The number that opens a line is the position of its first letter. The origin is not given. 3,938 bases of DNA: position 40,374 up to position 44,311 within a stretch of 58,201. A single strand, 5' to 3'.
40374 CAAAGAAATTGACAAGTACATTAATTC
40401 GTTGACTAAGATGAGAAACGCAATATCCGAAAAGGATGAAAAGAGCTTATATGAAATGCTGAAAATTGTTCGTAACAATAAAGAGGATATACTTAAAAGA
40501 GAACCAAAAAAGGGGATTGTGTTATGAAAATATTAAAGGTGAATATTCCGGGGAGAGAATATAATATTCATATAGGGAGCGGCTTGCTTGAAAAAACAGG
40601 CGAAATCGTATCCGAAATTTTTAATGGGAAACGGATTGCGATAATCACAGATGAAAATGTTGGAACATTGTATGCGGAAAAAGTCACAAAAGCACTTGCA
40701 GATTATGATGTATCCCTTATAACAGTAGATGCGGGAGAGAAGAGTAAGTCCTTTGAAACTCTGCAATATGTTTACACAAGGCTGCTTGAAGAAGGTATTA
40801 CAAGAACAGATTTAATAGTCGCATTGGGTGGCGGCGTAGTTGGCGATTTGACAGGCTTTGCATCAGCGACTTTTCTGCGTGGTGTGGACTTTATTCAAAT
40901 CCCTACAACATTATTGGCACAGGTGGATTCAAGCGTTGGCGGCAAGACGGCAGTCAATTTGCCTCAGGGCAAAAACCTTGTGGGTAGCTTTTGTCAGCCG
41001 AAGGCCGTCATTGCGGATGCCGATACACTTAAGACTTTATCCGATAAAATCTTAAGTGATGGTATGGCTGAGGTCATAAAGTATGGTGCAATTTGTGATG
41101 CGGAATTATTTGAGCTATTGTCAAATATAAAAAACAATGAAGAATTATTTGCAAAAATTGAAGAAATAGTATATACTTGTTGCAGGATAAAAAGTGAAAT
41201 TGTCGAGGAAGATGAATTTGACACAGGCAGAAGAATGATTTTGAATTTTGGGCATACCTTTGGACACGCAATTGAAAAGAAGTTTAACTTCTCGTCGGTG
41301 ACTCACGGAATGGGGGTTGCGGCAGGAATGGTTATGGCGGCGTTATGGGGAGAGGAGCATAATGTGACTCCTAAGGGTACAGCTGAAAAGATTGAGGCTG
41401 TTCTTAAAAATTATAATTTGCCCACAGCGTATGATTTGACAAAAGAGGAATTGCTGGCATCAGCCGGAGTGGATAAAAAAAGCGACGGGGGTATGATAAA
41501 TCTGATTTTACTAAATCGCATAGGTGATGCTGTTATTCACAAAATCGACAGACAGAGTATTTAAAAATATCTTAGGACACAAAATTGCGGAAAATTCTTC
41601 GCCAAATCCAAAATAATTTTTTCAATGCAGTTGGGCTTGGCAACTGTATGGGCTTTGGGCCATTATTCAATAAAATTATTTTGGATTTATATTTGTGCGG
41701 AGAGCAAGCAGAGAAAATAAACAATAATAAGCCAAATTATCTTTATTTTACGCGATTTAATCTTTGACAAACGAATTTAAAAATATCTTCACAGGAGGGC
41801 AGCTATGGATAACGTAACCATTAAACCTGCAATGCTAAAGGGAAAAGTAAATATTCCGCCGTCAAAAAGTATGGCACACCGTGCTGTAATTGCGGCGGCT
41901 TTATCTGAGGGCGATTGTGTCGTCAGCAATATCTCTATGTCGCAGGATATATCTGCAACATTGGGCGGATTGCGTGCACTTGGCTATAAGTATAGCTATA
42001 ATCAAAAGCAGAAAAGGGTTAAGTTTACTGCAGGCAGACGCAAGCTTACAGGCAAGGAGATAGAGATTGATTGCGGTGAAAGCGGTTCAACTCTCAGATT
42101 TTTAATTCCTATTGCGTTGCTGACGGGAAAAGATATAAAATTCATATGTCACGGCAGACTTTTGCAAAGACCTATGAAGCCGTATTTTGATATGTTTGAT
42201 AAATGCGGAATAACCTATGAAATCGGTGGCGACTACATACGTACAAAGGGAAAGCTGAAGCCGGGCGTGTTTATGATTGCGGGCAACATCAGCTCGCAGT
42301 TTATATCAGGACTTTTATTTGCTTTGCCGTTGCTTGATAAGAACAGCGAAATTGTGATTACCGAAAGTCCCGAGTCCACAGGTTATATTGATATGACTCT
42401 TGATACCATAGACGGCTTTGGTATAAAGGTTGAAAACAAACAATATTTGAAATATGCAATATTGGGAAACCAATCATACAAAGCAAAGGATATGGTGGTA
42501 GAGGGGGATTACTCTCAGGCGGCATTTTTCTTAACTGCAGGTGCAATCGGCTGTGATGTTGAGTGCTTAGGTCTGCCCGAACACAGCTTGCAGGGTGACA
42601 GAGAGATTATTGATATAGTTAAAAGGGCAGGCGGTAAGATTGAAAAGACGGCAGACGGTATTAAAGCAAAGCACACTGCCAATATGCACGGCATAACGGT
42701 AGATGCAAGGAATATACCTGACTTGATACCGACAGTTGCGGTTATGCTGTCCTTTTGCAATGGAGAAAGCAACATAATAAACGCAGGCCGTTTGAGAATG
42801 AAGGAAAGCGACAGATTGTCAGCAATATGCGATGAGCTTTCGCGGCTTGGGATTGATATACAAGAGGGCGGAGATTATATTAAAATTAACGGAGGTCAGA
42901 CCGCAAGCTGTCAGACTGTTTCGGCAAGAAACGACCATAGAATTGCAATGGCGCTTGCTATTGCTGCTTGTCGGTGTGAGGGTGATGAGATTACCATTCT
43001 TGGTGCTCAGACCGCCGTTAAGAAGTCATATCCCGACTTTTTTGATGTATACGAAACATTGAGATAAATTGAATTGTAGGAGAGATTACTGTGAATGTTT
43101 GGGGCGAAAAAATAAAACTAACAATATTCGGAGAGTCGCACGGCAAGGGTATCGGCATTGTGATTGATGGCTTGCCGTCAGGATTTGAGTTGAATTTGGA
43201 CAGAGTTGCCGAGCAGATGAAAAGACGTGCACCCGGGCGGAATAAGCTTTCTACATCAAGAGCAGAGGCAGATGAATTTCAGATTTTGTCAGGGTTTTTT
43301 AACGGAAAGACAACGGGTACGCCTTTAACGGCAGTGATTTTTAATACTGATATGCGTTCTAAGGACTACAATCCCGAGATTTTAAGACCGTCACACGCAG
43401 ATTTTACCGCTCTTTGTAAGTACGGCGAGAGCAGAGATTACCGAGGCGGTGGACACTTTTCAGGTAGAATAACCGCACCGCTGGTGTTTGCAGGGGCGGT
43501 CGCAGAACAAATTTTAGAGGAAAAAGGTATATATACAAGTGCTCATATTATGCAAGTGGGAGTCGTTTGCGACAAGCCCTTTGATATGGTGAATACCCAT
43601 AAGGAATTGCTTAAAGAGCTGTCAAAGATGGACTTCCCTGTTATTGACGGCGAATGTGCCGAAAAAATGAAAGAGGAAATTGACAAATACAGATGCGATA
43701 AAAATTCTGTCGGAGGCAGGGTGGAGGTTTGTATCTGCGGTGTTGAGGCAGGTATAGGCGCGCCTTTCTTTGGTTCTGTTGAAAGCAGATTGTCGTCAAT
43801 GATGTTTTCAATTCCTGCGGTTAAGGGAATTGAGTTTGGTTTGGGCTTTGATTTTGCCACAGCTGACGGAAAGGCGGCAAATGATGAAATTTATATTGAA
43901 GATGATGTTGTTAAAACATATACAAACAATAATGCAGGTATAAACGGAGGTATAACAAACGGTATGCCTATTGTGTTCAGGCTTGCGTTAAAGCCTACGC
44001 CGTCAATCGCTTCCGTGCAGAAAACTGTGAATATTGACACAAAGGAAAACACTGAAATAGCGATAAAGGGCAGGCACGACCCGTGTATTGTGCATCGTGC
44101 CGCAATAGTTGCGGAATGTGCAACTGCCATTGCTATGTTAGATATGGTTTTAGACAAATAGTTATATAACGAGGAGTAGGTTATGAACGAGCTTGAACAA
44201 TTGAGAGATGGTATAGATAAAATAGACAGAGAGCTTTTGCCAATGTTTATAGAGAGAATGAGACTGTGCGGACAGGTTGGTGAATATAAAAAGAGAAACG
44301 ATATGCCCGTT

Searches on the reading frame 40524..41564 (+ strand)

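Call 36: search_protein_families(library=pfam, proteins=[window:40524-41564:+])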
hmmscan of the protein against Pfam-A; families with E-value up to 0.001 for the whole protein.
window:40524-41564:+ (346 aa): 4 families
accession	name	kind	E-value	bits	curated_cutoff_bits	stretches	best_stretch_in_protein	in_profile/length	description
PF01761.26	DHQ_synthase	-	1.8e-47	160.1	24.2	1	66-176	2-112/115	3-dehydroquinate synthase N-terminal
PF24621.2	DHQS_C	-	2.8e-43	147.7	27.6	1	180-320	1-144/144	3-dehydroquinate synthase C-terminal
PF13685.12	Fe-ADH_2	-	1.6e-12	48.1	28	1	17-168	2-144/149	Iron-containing alcohol dehydrogenase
PF00465.25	Fe-ADH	-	2.1e-09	37.7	31.3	1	15-130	4-131/168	Iron-containing alcohol dehydrogenase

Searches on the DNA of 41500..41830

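Call 10: search_rna_families(source=window, start=41500, end=41830, threshold=evalue, max_evalue=10, show_alignments=3)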
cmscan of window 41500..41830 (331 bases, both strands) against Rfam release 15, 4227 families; matches with E-value up to 10: 6.
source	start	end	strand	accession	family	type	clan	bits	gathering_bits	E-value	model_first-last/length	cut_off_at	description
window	41639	41676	-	RF02425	SpF01_sRNA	Gene; sRNA;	-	18.8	55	4.4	1-80/80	no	Streptococcus sRNA SpF01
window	41604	41688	-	RF04140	mir-3118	Gene; miRNA;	-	17.5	89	1.1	1-76/76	no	mir-3118 microRNA precursor family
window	41678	41738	-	RF03995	mir-7957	Gene; miRNA;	-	17.5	76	1.3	1-59/59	no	mir-7957 microRNA precursor family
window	41604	41688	-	RF04205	MIR2606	Gene; miRNA;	-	17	139.7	6.5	1-165/165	no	MIR2606 microRNA precursor family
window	41524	41561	+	RF02596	cyano_het_sRNA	Gene; sRNA;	-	14.9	35.7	1.8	1-56/56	no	Cyanobacteria heterocyst sRNA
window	41595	41704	+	RF04128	MIR8562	Gene; miRNA;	-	12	211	8.4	1-242/242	no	MIR8562 microRNA precursor family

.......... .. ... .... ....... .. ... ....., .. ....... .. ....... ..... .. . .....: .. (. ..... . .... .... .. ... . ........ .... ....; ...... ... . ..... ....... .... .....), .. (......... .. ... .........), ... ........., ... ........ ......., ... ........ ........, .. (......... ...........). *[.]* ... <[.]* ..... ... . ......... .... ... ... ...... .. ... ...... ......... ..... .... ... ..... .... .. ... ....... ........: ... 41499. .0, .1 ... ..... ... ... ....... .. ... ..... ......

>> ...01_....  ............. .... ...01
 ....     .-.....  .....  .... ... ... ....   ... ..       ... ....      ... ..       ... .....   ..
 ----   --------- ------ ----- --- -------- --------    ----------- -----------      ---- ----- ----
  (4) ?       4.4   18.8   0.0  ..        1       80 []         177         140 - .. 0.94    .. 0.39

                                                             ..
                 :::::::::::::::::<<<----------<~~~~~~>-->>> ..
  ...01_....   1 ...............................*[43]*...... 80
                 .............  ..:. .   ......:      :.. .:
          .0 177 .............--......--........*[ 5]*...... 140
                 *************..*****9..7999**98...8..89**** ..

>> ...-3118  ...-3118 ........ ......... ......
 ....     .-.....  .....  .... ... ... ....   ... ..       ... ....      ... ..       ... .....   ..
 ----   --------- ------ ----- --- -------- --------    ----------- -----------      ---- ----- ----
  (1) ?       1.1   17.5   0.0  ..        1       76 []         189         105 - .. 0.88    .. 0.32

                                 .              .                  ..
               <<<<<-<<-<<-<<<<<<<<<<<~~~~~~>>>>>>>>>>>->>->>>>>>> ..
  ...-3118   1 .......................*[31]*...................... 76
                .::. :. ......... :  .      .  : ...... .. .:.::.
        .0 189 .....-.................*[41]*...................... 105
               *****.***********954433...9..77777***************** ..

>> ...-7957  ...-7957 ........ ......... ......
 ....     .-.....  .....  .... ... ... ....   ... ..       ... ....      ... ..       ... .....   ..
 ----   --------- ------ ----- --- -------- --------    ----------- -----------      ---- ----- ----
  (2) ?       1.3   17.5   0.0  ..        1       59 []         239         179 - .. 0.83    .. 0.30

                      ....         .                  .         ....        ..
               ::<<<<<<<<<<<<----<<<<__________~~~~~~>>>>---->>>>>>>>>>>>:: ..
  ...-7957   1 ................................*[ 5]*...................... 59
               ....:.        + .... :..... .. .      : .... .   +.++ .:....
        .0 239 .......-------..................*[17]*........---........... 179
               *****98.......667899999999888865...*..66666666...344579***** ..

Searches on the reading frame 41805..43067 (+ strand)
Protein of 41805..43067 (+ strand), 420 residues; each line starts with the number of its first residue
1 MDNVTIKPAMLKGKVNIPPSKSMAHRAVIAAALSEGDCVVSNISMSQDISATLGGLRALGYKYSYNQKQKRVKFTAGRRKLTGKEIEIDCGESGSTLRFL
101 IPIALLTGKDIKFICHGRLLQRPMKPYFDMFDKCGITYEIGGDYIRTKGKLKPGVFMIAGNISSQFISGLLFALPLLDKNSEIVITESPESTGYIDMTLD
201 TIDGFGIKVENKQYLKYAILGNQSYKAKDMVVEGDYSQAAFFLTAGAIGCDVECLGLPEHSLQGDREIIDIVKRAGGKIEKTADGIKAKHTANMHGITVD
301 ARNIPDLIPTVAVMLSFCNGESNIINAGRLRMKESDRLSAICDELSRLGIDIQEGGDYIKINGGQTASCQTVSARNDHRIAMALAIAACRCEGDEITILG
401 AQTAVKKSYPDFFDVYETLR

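Call 36: search_protein_families(library=pfam, proteins=[window:41805-43067:+])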
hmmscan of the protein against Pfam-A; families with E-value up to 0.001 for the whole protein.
window:41805-43067:+ (420 aa): 1 family
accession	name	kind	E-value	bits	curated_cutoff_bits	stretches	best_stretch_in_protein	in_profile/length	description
PF00275.25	EPSP_synthase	-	4.2e-94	316.1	22.8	1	8-415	4-416/417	EPSP synthase (3-phosphoshikimate 1-carboxyvinyltransferase)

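Call 45: find_homologous_proteins(query=window:41805-43067:+, max_evalue=1e-50)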
Query window:41805-43067:+ (420 aa): 7979 proteins with E <= 1e-50 among 8000 candidates; the best 120 are listed.
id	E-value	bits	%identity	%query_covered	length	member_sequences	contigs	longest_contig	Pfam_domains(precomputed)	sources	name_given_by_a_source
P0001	6.2e-272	919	97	100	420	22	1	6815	PF00275.26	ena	-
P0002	2.1e-247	839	89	100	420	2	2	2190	PF00275.26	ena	-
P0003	1.4e-220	750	79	100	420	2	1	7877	PF00275.26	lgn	-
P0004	1.7e-200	684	70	100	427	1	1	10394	PF00275.26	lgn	-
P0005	4.1e-191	653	70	100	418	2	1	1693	PF00275.26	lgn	-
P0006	4.3e-184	630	67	100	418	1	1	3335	PF00275.26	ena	-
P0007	8.2e-182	623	65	100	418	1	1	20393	PF00275.26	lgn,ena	-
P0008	6.4e-178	610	66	100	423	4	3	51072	PF00275.26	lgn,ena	-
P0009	1.8e-176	605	64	100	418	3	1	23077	PF00275.26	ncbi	-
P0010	7.6e-176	603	64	100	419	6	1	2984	PF00275.26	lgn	-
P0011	4.2e-175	601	66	100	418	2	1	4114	PF00275.26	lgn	-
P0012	1.0e-174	599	66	100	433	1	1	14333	PF00275.26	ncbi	-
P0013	3.9e-174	597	66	100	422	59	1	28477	PF00275.26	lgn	-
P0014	5.8e-174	597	65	100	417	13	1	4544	PF00275.26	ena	-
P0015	2.3e-173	595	65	100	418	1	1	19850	PF00275.26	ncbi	-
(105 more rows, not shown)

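Call 46: find_encoding_contigs(protein=P0003, flank=2500, max_places=2)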
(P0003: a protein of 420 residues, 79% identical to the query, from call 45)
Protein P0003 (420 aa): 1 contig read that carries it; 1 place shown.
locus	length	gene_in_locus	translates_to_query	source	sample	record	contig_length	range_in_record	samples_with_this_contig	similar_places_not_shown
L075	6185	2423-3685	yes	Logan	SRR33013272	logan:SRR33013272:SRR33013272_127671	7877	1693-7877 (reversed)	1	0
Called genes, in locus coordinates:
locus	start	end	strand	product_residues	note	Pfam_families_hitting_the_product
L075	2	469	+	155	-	?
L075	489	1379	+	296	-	PF03446:NAD_binding_2 (weak), PF02153:PDH_N, PF20463:PDH_C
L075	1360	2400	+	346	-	PF00465:Fe-ADH, PF13685:Fe-ADH_2, PF01761:DHQ_synthase, PF24621:DHQS_C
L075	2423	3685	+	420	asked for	PF00275:EPSP_synthase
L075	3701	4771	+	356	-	PF01264:Chorismate_synt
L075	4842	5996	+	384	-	PF01817:CM_2, PF00800:PDT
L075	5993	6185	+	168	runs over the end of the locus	PF13238:AAA_18 (weak), PF13671:AAA_33, PF01202:SKI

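Call 47: find_encoding_contigs(protein=P0004, flank=2500, max_places=2)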
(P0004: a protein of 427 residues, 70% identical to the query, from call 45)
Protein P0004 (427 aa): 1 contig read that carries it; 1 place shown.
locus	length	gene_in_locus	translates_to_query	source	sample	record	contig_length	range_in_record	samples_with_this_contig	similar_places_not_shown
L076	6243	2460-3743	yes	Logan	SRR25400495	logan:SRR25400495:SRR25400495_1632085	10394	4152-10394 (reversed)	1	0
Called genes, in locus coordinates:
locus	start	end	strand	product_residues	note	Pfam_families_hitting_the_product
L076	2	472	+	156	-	?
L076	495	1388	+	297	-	PF03446:NAD_binding_2, PF03807:F420_oxidored (faint), PF02153:PDH_N, PF20463:PDH_C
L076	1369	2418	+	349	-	PF00465:Fe-ADH, PF13685:Fe-ADH_2, PF01761:DHQ_synthase, PF24621:DHQS_C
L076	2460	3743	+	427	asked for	PF00275:EPSP_synthase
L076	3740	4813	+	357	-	PF01264:Chorismate_synt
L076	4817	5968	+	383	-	PF01817:CM_2, PF00800:PDT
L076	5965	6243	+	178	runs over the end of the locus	PF00004:AAA (weak), PF13189:Cytidylate_kin2 (faint), PF13238:AAA_18, PF13521:AAA_28 (faint), PF01202:SKI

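Call 48: find_encoding_contigs(protein=P0002, flank=2500, max_places=2)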
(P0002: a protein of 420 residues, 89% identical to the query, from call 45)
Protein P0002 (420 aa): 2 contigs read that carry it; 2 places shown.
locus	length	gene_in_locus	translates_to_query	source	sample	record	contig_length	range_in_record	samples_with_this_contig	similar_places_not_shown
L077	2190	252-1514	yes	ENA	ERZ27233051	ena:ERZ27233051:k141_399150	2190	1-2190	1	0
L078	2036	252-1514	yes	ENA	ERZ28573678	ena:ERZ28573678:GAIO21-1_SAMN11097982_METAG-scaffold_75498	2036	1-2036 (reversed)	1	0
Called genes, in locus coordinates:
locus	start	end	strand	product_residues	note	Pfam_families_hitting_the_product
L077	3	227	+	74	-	?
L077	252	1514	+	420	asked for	PF00275:EPSP_synthase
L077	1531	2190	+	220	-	?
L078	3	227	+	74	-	?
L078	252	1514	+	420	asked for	PF00275:EPSP_synthase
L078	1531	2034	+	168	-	?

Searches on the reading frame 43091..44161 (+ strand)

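Call 36: search_protein_families(library=pfam, proteins=[window:43091-44161:+])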
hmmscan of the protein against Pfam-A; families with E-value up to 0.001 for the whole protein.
window:43091-44161:+ (356 aa): 1 family
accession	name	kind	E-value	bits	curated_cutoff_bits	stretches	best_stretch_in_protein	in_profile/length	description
PF01264.26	Chorismate_synt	-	2.1e-123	411.6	27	1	9-354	2-327/327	Chorismate synthase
